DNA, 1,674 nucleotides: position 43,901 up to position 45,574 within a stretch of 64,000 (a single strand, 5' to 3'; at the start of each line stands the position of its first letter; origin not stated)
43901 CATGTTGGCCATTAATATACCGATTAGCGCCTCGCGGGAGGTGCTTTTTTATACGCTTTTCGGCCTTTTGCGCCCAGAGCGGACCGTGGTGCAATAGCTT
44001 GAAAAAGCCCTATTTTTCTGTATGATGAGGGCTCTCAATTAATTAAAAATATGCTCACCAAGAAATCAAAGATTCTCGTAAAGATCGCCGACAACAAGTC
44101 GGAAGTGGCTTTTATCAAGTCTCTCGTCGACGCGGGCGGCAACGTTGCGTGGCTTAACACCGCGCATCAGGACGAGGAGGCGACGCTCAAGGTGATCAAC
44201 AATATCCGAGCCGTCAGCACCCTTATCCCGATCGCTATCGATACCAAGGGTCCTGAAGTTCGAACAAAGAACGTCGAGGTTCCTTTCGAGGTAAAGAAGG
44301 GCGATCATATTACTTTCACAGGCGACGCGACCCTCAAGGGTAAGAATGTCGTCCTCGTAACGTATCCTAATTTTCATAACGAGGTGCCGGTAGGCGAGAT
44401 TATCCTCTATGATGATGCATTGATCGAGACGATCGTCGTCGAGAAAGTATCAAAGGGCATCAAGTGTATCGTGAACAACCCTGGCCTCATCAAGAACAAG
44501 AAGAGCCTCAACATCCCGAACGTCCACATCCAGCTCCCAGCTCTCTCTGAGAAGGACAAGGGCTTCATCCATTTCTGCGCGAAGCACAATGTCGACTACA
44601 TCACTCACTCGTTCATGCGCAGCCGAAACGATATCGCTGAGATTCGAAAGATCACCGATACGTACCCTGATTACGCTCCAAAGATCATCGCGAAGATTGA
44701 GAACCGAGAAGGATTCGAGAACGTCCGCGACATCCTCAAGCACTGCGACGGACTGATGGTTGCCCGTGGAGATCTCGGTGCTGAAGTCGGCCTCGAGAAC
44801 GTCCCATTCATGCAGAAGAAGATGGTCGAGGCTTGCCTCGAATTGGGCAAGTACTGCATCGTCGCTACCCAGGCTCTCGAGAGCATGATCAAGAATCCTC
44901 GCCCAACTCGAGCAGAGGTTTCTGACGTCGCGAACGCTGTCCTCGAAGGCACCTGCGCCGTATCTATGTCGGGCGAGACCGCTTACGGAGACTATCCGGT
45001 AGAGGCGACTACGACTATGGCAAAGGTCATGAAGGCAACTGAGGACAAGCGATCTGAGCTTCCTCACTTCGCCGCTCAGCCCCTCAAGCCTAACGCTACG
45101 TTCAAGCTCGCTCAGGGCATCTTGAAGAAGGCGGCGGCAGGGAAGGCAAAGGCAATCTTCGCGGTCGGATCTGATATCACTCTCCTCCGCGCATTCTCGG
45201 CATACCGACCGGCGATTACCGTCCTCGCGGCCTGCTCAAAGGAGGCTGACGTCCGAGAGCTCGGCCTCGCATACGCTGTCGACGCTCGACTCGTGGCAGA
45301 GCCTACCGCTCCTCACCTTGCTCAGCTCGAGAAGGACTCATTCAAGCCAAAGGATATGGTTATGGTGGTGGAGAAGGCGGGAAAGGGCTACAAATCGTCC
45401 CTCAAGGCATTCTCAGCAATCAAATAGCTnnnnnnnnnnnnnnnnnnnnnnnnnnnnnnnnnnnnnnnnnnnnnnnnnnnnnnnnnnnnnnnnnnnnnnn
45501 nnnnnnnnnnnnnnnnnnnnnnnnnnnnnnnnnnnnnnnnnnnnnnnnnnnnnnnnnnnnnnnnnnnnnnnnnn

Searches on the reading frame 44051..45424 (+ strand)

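Call 46: search_protein_families(library=ncbifam, proteins=[window:44051-45424:+], max_evalue=0.1)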
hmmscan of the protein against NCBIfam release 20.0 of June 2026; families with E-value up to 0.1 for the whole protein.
window:44051-45424:+ (458 aa): 10 families
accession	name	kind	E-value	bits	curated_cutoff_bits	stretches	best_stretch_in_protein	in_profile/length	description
TIGR01064.1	pyruv_kin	equivalog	2.1e-122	409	306.4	1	4-419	1-427/476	pyruvate kinase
NF004491.0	PRK05826.1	subfamily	2e-119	399.2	432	1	3-420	4-429/477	pyruvate kinase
NF004978.0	PRK06354.1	subfamily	3.8e-113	379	462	1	3-417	7-429/590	pyruvate kinase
NF006664.0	PRK09206.1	equivalog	1.2e-103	347.2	686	1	4-419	2-424/470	pyruvate kinase PykF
NF004886.0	PRK06247.1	subfamily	1.6e-89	300.8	623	1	3-415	4-419/476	pyruvate kinase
NF005234.0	PRK06739.1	equivalog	1.4e-70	238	564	1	13-336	12-334/352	pyruvate kinase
NF011314.0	PRK14725.1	equivalog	6.1e-47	160.3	642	2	81-297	335-566/614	pyruvate kinase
NF005869.0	PRK07807.1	equivalog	0.027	13.5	549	1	21-62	231-272/479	GuaB1 family IMP dehydrogenase-related protein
TIGR01303.1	IMP_DH_rel_1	equivalog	0.032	13.1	562.75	1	21-63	229-271/475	GuaB1 family IMP dehydrogenase-related protein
NF052358.1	GMPRedGuaB1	equivalog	0.036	13.2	675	1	19-62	229-272/479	GMP reductase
